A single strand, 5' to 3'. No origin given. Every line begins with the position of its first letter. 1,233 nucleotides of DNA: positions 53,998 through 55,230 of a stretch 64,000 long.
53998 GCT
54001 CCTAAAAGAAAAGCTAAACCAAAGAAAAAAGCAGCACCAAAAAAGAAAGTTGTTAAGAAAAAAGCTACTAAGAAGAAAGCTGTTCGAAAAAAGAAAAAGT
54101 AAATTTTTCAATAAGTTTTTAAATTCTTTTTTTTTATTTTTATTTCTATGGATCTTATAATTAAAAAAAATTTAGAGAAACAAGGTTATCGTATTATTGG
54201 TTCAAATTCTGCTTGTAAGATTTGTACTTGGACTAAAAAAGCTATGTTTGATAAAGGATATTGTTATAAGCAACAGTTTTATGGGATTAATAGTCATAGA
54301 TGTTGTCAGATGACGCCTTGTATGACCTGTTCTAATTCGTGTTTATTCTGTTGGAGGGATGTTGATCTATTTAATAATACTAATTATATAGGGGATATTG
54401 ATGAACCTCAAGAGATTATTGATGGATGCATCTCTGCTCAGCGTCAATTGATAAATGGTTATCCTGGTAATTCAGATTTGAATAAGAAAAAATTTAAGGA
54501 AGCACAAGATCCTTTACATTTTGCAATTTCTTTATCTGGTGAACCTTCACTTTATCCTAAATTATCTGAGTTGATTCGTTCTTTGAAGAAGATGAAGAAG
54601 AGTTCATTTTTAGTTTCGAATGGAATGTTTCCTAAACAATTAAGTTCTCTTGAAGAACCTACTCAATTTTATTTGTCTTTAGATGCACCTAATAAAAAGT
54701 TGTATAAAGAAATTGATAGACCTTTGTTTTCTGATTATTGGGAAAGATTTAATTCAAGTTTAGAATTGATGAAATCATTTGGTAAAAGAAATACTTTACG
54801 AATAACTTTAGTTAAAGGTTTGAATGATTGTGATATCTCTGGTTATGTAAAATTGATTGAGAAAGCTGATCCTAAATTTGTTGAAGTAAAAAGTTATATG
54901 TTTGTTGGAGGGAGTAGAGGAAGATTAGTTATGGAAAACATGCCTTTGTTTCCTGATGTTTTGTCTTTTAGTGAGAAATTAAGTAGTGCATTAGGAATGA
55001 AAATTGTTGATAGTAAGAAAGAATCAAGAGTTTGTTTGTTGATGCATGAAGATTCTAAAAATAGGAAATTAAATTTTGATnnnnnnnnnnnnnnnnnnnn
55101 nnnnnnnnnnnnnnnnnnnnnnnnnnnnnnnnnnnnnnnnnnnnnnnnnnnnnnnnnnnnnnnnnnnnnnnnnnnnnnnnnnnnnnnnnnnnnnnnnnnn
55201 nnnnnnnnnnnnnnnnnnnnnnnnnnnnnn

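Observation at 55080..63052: Two copies of a divergent pair (membrane-anchored CxxC thioredoxin-fold protein + tiny Cys-rich lipoprotein) bracket the big surface genes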

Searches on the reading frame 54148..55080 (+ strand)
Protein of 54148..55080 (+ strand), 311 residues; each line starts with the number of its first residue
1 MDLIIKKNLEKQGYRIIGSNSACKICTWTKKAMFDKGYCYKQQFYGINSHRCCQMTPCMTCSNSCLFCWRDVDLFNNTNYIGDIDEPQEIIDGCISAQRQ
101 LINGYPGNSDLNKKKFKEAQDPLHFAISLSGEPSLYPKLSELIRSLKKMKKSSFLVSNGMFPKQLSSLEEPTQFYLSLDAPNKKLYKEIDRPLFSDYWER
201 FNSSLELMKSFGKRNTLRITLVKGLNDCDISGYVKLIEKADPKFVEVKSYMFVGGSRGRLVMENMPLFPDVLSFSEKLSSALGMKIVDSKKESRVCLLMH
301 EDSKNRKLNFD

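Call 7: search_protein_families(library=pfam, proteins=[window:54148-55080:+], max_evalue=1)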
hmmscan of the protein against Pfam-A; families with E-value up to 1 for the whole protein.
window:54148-55080:+ (311 aa): 3 families
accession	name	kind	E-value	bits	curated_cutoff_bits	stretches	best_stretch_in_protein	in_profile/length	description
PF08608.17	Wyosine_form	-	2.5e-17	63.3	22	1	239-299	1-62/63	Wyosine base formation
PF04055.27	Radical_SAM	-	3.9e-15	56.8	29.5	1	60-236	6-165/166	Radical SAM superfamily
PF14350.11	Beta_protein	-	0.26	11.2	27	1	139-197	180-243/342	Beta protein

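Call 30: find_related_loci(query=window:54148-55080:+, collection=genome_contigs, flank=10000)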
Query window:54148-55080:+ (311 aa) in genome_contigs; peptide patterns used: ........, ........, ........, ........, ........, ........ (x = any residue, [..] = any of these).
186 stretches matched a pattern; 12 encode a relative of the query (tblastn E <= 1e-3); 12 distinct loci.
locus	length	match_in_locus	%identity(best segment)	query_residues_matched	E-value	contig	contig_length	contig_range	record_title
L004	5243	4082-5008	56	1-310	3e-117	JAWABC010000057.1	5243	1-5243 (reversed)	MAG: Candidatus Nanoarchaeia archaeon isolate JZ-4_201709_bins_71 JZ-4_201709_bins_71_scaffold_57, whole genome shotgun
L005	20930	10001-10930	57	5-310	8e-116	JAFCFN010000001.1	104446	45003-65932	Candidatus Woesearchaeota archaeon isolate Meg22_1618_Bin_104 Meg22_1618_Bin_104_scaffold_103, whole genome shotgun sequ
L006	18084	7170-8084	54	1-306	3e-113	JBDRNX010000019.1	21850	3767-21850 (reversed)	MAG: archaeon isolate MEGAHIT-group-1.920 k141_4671775, whole genome shotgun sequence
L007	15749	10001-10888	51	9-298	1e-102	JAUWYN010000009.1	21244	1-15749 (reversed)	MAG: Hadesarchaea archaeon isolate CSMAG_2711 CSMAG_2711_k141_1066747_length_21244_cov_15.9844, whole genome shotgun seq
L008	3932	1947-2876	49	4-306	2e-103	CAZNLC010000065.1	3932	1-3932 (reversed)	MAG TPA_asm: uncultured Methanosarcinales archaeon isolate binchicken_co256_30 genome assembly, contig: NODE_77313_lengt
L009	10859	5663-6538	51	5-298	1e-102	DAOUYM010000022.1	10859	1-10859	MAG TPA_asm: Candidatus Aenigmatarchaeota archaeon isolate CSMAG_927 CSMAG_927_k141_1845994_length_10859_cov_8.8085, who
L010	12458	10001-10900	52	1-298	4e-101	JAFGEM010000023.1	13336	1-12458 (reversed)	MAG: Candidatus Iainarchaeum archaeon isolate Zod_Metabat.1228 k87_2726220, whole genome shotgun sequence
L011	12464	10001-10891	52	5-298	1e-98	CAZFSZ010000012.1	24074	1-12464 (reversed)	MAG TPA_asm: uncultured Methanosarcinales archaeon isolate SRP141376_co2_190 genome assembly, contig: NODE_4412_length_2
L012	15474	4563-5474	50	9-306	6e-96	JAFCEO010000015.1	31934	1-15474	Candidatus Pacearchaeota archaeon isolate Meg22_1214_Bin_14 Meg22_1214_Bin_14_scaffold_24511, whole genome shotgun seque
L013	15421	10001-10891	52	5-298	1e-93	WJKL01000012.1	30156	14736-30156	MAG: Candidatus Woesearchaeota archaeon isolate Bin_187 k141_392125, whole genome shotgun sequence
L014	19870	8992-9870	48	9-298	4e-90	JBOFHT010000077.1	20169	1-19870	MAG: Methanobacteriaceae archaeon isolate WFFMC_MAG_039 k139_446983_flag=1_multi=9.0000_len=20169, whole genome shotgun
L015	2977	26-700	55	84-310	3e-82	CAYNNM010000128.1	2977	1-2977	MAG TPA_asm: uncultured Methanosarcinales archaeon isolate SRP257756_co1_20 genome assembly, contig: NODE_32905_length_2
